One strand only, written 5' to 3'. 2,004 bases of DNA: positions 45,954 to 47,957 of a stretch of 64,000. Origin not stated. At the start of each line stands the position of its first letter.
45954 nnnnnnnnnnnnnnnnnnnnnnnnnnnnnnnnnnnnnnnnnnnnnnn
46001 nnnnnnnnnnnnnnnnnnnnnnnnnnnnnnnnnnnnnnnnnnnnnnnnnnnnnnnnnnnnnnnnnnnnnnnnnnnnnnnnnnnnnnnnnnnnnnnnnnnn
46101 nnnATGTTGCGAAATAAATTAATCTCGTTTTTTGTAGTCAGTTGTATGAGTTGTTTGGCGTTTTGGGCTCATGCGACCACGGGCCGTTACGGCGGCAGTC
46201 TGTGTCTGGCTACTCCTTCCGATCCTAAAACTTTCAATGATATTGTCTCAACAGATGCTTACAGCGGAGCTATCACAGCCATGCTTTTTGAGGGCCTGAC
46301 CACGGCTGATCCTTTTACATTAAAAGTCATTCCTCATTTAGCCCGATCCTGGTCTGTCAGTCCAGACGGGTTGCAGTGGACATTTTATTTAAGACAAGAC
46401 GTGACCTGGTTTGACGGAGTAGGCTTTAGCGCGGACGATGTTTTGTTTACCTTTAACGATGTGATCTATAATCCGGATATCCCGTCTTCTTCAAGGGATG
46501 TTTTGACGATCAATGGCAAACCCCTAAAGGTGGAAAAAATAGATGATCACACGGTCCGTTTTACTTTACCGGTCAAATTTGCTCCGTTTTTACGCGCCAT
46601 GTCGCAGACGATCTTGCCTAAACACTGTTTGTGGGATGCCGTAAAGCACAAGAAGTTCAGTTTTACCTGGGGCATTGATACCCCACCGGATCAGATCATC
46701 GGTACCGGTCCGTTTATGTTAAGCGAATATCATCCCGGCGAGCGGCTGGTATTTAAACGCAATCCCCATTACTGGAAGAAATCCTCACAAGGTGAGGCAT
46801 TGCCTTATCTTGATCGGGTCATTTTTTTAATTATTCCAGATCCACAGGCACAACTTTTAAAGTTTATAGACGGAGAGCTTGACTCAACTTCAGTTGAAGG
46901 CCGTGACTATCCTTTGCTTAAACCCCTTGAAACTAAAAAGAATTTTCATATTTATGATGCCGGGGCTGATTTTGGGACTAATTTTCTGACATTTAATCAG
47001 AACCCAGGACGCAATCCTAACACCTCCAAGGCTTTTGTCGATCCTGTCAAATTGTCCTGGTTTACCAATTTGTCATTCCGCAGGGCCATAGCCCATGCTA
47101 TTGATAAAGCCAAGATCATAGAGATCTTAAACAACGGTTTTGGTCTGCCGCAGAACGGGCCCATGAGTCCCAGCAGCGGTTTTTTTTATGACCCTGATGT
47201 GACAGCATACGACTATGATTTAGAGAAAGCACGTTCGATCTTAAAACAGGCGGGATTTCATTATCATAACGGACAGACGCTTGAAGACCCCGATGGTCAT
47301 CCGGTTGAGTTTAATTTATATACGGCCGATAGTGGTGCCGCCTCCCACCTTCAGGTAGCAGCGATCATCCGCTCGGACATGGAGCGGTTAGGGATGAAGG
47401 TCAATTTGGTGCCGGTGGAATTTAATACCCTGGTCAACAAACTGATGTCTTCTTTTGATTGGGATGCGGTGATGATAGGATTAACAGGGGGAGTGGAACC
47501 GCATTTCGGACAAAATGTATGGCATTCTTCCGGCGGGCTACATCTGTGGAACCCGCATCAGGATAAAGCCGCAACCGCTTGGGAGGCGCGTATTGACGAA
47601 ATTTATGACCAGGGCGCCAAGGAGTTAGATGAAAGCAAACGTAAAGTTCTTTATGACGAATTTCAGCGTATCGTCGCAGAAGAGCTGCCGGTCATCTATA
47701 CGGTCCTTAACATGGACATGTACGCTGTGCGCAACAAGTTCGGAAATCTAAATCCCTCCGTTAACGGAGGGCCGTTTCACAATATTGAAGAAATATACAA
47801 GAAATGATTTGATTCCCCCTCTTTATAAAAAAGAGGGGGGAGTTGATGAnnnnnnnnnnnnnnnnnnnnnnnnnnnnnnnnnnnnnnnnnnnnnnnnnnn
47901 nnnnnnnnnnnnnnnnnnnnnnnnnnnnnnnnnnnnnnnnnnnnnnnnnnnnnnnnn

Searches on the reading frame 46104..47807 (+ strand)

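Call 58: search_protein_families(library=pfam, proteins=[window:46104-47807:+], max_evalue=0.00001)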
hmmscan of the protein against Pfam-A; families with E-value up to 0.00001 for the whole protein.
window:46104-47807:+ (567 aa): 1 family
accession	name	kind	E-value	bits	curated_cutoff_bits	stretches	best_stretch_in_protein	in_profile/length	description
PF00496.27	SBP_bac_5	-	1.5e-84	284.7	32.4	1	74-467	1-353/368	Bacterial extracellular solute-binding proteins, family 5 Middle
